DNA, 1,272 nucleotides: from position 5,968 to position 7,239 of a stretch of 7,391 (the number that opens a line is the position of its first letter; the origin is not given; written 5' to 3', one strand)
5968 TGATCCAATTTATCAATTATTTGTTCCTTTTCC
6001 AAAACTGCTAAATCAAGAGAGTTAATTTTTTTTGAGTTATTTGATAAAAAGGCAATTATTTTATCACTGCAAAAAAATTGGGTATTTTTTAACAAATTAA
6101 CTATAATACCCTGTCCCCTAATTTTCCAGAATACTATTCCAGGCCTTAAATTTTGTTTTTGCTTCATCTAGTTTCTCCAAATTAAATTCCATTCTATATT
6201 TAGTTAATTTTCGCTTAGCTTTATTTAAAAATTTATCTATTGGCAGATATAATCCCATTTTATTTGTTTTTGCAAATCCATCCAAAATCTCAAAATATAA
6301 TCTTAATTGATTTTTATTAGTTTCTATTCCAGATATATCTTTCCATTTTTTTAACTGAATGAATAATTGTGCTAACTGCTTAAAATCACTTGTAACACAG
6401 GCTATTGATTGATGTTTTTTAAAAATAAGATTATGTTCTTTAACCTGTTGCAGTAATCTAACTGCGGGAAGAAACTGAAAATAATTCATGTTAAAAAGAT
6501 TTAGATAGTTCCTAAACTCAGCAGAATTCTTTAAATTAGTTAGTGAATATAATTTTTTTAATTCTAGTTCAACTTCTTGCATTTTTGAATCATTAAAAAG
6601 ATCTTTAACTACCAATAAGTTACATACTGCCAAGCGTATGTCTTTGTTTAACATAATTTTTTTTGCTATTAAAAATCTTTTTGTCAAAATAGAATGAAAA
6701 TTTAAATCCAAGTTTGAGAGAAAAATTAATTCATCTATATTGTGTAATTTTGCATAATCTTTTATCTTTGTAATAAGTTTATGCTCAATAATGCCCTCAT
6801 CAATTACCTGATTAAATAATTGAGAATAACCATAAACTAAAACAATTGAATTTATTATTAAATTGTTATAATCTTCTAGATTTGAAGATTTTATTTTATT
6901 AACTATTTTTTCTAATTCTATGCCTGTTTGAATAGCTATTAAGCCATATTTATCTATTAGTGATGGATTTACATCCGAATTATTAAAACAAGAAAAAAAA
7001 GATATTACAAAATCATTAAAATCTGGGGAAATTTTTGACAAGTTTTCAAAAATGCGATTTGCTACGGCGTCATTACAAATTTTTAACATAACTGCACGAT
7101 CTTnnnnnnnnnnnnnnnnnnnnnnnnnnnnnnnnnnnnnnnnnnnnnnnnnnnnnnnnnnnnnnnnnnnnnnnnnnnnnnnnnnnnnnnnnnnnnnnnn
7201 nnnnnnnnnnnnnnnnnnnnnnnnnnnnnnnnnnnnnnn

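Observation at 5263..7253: Radical-SAM peptide-maturation-like operon with an unrecognisable 323-aa partner protein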

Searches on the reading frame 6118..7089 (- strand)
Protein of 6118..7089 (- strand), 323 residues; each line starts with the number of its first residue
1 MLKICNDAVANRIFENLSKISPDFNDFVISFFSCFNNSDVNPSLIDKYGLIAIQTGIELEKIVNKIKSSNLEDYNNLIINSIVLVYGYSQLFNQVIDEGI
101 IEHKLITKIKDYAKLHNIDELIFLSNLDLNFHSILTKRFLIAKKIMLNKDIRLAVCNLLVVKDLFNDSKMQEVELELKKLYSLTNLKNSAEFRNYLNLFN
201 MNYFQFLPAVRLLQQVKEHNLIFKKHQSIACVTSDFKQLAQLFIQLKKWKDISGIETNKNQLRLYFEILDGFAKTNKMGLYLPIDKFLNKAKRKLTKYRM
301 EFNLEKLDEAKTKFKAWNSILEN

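Call 4: search_protein_families(library=pfam, proteins=[window:6118-7089:-], max_evalue=0.1)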
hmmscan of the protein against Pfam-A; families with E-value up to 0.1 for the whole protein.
window:6118-7089:- (323 aa): 1 family
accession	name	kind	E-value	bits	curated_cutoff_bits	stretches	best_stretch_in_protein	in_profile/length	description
PF05418.16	Apo-VLDL-II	-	0.027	15.3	23.4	1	4-65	14-75/80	Apovitellenin I (Apo-VLDL-II)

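Call 5: search_protein_families(library=ncbifam, proteins=[window:6118-7089:-], max_evalue=0.1)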
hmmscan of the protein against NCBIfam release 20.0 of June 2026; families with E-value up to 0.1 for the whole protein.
window:6118-7089:- (323 aa): 0 families

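Call 7: find_homologous_proteins(query=window:6118-7089:-, max_evalue=0.01)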
Query window:6118-7089:- (323 aa): 2 proteins with E <= 0.01 among 3591 candidates.
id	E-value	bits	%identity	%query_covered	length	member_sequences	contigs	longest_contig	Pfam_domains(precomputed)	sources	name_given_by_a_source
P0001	1.5e-201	686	100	100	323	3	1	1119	-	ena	-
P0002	7.0e-81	290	48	97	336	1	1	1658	-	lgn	-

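Call 9: find_encoding_contigs(protein=P0002, flank=10000)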
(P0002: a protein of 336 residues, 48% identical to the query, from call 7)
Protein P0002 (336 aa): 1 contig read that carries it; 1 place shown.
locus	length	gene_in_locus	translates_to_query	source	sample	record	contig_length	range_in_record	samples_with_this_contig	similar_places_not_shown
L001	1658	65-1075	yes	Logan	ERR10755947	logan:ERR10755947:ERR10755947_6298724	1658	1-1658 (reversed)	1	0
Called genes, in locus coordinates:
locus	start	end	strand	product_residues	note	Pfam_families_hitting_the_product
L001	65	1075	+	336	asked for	-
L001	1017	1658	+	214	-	?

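Call 10: find_encoding_contigs(protein=P0001, flank=10000)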
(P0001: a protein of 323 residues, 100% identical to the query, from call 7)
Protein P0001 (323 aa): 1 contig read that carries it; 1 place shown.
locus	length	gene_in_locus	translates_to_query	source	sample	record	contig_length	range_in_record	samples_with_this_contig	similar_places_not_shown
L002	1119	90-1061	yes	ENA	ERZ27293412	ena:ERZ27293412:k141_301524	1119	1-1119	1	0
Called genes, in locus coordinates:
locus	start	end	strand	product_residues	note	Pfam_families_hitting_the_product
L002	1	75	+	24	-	?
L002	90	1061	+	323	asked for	-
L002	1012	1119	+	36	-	?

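Call 15: find_related_loci(query=A1, collection=genome_contigs, flank=10000)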
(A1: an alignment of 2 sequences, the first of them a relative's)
Query A1 (323 aa) in genome_contigs; peptide patterns used: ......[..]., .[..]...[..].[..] (x = any residue, [..] = any of these).
202 stretches matched a pattern, but none encodes a relative of the query by tblastn (E <= 1e-3).

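Call 16: find_related_loci(query=A1, collection=metagenome_contigs, flank=10000)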
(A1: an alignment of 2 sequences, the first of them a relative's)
Query A1 (323 aa) in metagenome_contigs; peptide patterns used: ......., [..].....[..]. (x = any residue, [..] = any of these).
600 stretches matched a pattern (row limit reached: there are more); 1 encode a relative of the query (tblastn E <= 1e-3); 1 distinct loci.
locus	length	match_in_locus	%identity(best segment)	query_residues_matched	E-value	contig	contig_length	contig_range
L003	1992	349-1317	100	1-323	0e+0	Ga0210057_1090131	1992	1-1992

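Call 17: find_related_loci(query=A1, collection=viral_contigs, flank=10000)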
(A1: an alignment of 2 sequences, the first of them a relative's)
Query A1 (323 aa) in viral_contigs; peptide patterns used: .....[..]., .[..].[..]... (x = any residue, [..] = any of these).
215 stretches matched a pattern, but none encodes a relative of the query by tblastn (E <= 1e-3).

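Call 26: search_protein_representatives(alignment_id=A1)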
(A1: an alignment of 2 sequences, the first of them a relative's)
Query: 2 sequences, 336 profile positions. Proteins with E-value up to 0.001 (for the whole library): 9; up to 1e-10: 9; up to 1e-30: 6. The best 9 are listed.
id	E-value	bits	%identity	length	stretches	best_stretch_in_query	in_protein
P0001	1.1e-180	616.8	-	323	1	6-336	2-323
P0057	9.5e-98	344.1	-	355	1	10-335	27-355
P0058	9.4e-75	268.5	-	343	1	4-335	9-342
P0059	1.1e-67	245.2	-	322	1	12-317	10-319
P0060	9.6e-50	186.2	-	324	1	23-334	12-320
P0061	8.7e-47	176.5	-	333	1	17-335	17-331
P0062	1.6e-17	80.3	-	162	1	185-334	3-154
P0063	3.9e-17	79.0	-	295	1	34-309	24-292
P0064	4.2e-14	69.1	-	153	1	17-137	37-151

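Call 36: predict_structure(alignment_id=A2)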
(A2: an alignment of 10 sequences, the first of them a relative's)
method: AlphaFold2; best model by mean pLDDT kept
length: 323 residues; sequences in the alignment: 10
mean_pLDDT: 88.5   pTM: 0.87
mean pLDDT of the five models: 88.5, 87.5, 86.8, 86.8, 86.7
residues with pLDDT >= 90: 209; 70-90: 91; 50-70: 14; < 50: 9
segments of 3 or more residues with pLDDT < 50: 223-230
pLDDT, mean of each block of 10 residues (from residue 1): 63 88 93 85 92 97 93 95 96 89 89 85 76 87 93 94 93 96 93 93 95 90 47 68 90 94 95 94 93 91 96 92 73
secondary structure, 60 per line:
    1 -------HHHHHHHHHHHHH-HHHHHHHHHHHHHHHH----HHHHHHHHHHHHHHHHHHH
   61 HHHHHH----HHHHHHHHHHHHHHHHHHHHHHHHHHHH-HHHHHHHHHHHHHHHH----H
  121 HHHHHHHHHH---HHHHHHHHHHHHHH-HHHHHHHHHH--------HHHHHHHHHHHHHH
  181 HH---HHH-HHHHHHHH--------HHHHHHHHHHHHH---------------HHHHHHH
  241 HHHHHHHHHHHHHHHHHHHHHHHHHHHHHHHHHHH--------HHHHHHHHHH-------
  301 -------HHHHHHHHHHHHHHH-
elements in order: H8-20 H22-37 H42-66 H71-98 H100-115 H120-130 H134-147 H149-158 H167-182 H190-197 H206-218 H234-275 H284-293 H308-322

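Call 39: fold_search(model_id=the predicted structure, library=pdb)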
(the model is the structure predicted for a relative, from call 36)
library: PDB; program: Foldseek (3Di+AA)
matches with E <= 10: 157; with E <= 0.001: 0
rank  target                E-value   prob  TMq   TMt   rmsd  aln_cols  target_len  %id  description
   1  8etq                  5.9e-01  0.12  0.17  0.18  21.7       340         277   10  Designed pentafoil knot protein folded into a trefoil knot (released 2023-10-25)
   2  9y6s_8q               7.3e-01  0.08  0.13  0.09  23.0       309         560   12  96-nm repeat of the Leishmania tarentolae doublet microtubule (released 2025-12-17)
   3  4nqi_C                7.6e-01  0.23  0.20  0.26  28.8       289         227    9  Structure of the N-terminal I-BAR domain (1-259) of D.Discoideum IBARa (released 2014-02-05)
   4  7a26_HHH              7.9e-01  0.28  0.27  0.26  21.8       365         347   10  Structure of soluble SmhA crystal form 1 of the tripartite alpha-pore forming toxin, Smh, from Serratia marcescens. (released 2021-03-31)
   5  7a26_AAA              8.7e-01  0.25  0.24  0.23  17.9       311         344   11  Structure of soluble SmhA crystal form 1 of the tripartite alpha-pore forming toxin, Smh, from Serratia marcescens. (released 2021-03-31)
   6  6nq8_A                1.1e+00  0.10  0.14  0.19  18.4       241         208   14  Crystal structure of YetJ mutant from Bacillus Subtilis - D171E (released 2019-04-17)
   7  6nq8_B                1.1e+00  0.09  0.13  0.19  18.7       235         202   14  Crystal structure of YetJ mutant from Bacillus Subtilis - D171E (released 2019-04-17)
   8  4nqi_D                1.2e+00  0.13  0.18  0.24  30.1       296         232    8  Structure of the N-terminal I-BAR domain (1-259) of D.Discoideum IBARa (released 2014-02-05)
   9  6nq9_B                1.3e+00  0.08  0.13  0.19  19.8       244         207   12  Crystal structure of YetJ mutant from Bacillus Subtilis - D195E (released 2019-04-17)
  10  5jo8                  1.5e+00  0.06  0.12  0.14  26.2       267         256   12  CEP104 TOG domain (released 2016-07-20)
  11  3m3w_A                1.6e+00  0.10  0.18  0.20  33.7       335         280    9  Crystal structure of mouse PACSIN3 BAR domain mutant (released 2011-03-16)
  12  2efk                  1.7e+00  0.08  0.14  0.15  32.5       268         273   13  Crystal structure of the EFC domain of Cdc42-interacting protein 4 (released 2007-05-29)
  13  7aam_B                1.9e+00  0.04  0.12  0.14  34.2       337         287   11  Crystal structure of the F-BAR domain of PSTIPIP1 bound to the CTH domain of the phosphatase LYP (released 2022-02-23)
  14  6nq9_A                2.0e+00  0.06  0.13  0.19  19.1       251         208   12  Crystal structure of YetJ mutant from Bacillus Subtilis - D195E (released 2019-04-17)
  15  4pgr                  2.1e+00  0.06  0.14  0.19  18.8       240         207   14  Crystal structure of YetJ from Bacillus Subtilis at pH 8 (released 2014-06-04)
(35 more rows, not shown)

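Call 47: find_encoding_contigs(protein=P0057, flank=10000, max_places=2)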
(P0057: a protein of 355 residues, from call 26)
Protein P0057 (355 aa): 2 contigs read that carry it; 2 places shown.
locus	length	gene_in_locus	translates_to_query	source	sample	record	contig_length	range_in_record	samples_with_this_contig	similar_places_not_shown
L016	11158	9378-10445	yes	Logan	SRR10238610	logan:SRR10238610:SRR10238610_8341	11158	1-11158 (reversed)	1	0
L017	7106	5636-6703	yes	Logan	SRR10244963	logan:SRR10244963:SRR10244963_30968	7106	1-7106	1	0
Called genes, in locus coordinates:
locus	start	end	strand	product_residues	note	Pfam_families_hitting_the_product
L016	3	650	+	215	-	?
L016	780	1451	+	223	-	PF04525:LOR (faint)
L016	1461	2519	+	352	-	-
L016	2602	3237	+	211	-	PF02698:DUF218 (weak)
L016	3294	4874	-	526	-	PF00515:TPR_1 (faint), PF07719:TPR_2 (faint), PF13181:TPR_8 (faint), PF13371:TPR_9 (weak), PF13414:TPR_11, PF13432:TPR_16 (faint), PF14559:TPR_19 (faint), PF00004:AAA, +1 more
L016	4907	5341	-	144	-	PF00075:RNase_H, PF13456:RVT_3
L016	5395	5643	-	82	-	-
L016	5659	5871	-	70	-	-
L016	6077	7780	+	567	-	PF04055:Radical_SAM (weak)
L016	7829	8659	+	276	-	-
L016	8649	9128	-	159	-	PF00583:Acetyltransf_1, PF13673:Acetyltransf_10, PF13508:Acetyltransf_7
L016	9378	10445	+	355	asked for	-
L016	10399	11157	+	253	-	?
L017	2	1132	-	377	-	?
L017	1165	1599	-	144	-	PF00075:RNase_H, PF13456:RVT_3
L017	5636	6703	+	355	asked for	-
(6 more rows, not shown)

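Call 48: find_encoding_contigs(protein=P0058, flank=10000, max_places=2)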
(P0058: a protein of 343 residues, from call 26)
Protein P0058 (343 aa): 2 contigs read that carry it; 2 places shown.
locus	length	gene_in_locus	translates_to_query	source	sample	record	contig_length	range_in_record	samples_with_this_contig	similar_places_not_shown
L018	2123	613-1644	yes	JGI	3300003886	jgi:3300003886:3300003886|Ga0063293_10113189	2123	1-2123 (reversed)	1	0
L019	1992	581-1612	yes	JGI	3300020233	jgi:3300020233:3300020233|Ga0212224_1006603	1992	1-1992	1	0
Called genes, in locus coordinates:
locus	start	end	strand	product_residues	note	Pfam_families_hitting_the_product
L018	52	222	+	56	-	-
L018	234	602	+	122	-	PF00391:PEP-utilizers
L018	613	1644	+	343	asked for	-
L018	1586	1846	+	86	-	-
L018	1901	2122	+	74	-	?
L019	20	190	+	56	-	-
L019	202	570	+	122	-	PF00391:PEP-utilizers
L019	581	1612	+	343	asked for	-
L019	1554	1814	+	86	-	-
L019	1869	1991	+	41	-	?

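Call 49: find_encoding_contigs(protein=P0060, flank=10000, max_places=2)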
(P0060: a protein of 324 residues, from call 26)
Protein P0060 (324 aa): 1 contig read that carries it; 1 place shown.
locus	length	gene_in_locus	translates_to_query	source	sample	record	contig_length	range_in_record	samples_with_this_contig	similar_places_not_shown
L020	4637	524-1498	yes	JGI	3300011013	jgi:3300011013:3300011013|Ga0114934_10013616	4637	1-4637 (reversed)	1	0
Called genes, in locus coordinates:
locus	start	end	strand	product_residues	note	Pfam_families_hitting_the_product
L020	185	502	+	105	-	PF00391:PEP-utilizers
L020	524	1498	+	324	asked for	-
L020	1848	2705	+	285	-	-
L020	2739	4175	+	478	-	PF04055:Radical_SAM, PF13353:Fer4_12 (weak)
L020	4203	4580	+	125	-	PF13186:SPASM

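Call 64: search_solved_structures(query=A2, max_evalue=10)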
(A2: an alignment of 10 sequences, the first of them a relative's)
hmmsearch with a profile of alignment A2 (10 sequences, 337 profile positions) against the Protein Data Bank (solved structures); distinct sequences matched with E-value up to 10: 1.
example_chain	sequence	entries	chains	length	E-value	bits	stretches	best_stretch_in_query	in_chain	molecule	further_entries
4rzp_A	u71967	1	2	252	0.37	13.2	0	71-118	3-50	Engineered Protein OR366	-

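Call 74: search_protein_families(library=pfam, proteins=[L020:1839-2705:+, L020:2706-4175:+], max_evalue=0.01)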
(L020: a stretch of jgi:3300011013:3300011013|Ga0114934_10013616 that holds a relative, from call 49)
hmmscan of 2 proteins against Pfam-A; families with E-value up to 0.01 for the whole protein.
L020:1839-2705:+ (288 aa): 0 families

L020:2706-4175:+ (489 aa): 2 families
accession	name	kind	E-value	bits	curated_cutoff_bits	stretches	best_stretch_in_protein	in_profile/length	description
PF04055.27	Radical_SAM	-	3.2e-30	105.9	29.5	1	302-456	1-165/166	Radical SAM superfamily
PF13353.11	Fer4_12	-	1.1e-06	29.4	22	1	306-368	13-82/137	4Fe-4S single cluster domain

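Call 77: find_encoding_contigs(protein=P0061, flank=10000, max_places=2)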
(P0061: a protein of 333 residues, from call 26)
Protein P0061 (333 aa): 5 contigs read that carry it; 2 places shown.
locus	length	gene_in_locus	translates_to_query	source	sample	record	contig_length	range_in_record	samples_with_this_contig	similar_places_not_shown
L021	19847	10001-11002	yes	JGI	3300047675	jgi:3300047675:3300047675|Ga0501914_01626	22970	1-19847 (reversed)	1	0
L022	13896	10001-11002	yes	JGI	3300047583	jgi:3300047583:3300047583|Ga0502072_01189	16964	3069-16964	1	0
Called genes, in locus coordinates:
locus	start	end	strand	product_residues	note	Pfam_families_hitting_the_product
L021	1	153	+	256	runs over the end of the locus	PF00590:TP_methylase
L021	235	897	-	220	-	-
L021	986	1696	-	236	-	-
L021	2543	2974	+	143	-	-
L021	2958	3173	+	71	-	-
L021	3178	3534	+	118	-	PF01920:Prefoldin_2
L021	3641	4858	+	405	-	PF00149:Metallophos, PF12850:Metallophos_2 (faint)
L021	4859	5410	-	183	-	PF01209:Ubie_methyltran (weak), PF05175:MTS (weak), PF13847:Methyltransf_31, PF08241:Methyltransf_11, PF08242:Methyltransf_12 (weak), PF13649:Methyltransf_25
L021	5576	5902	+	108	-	PF02742:Fe_dep_repr_C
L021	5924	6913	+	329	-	-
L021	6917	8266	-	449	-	PF02689:Herpes_Helicase (faint), PF13604:AAA_30, PF05970:PIF1, PF13245:AAA_19, PF01443:Viral_helicase1 (faint), PF13479:AAA_24 (weak), PF13538:UvrD_C_2 (weak)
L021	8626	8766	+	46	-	-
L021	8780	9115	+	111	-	PF00391:PEP-utilizers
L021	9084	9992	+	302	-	PF01326:PPDK_N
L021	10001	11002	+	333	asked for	-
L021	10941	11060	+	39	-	-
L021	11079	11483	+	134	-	-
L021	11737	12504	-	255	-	PF09754:PAC2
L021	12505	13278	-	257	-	PF07541:EIF_2_alpha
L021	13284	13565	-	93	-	PF00935:Ribosomal_L44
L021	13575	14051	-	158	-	-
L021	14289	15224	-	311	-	PF02002:TFIIE_alpha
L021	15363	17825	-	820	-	PF00521:DNA_topoisoIV, PF03989:DNA_gyraseA_C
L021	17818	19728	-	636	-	PF02518:HATPase_c, PF00204:DNA_gyraseB, PF01751:Toprim, PF00986:DNA_gyraseB_C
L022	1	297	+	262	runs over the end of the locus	PF00590:TP_methylase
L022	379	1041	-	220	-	-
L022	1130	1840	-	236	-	-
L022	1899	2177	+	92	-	-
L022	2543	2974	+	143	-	-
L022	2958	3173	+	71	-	-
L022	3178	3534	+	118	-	PF01920:Prefoldin_2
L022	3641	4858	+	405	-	PF00149:Metallophos, PF12850:Metallophos_2 (faint)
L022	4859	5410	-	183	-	PF01209:Ubie_methyltran (weak), PF05175:MTS (weak), PF13847:Methyltransf_31, PF08241:Methyltransf_11, PF08242:Methyltransf_12 (weak), PF13649:Methyltransf_25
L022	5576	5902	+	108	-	PF02742:Fe_dep_repr_C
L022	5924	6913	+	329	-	-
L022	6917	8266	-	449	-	PF02689:Herpes_Helicase (faint), PF13604:AAA_30, PF05970:PIF1, PF13245:AAA_19, PF01443:Viral_helicase1 (faint), PF13479:AAA_24 (weak), PF13538:UvrD_C_2 (weak)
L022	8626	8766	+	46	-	-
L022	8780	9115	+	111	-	PF00391:PEP-utilizers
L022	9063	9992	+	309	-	PF01326:PPDK_N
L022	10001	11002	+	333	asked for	-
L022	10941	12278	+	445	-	PF04055:Radical_SAM, PF13353:Fer4_12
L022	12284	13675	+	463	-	PF04055:Radical_SAM, PF13353:Fer4_12, PF13186:SPASM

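Call 78: find_encoding_contigs(protein=P0063, flank=10000, max_places=2)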
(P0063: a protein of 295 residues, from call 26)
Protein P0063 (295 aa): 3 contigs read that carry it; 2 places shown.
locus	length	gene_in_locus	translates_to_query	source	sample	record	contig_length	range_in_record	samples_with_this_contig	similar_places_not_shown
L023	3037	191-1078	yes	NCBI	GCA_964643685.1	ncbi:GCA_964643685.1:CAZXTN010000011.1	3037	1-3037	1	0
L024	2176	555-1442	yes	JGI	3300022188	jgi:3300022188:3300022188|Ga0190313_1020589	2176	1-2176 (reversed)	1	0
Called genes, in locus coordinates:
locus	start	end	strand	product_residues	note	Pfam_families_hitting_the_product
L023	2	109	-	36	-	?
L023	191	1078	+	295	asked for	-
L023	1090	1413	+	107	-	PF00391:PEP-utilizers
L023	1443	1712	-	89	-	PF05016:ParE_toxin, PF15781:ParE-like_toxin (faint)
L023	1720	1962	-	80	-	-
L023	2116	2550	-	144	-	-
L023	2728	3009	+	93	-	-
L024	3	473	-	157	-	?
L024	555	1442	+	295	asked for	-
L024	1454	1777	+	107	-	PF00391:PEP-utilizers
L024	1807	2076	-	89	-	PF05016:ParE_toxin, PF15781:ParE-like_toxin (faint)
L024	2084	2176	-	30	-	?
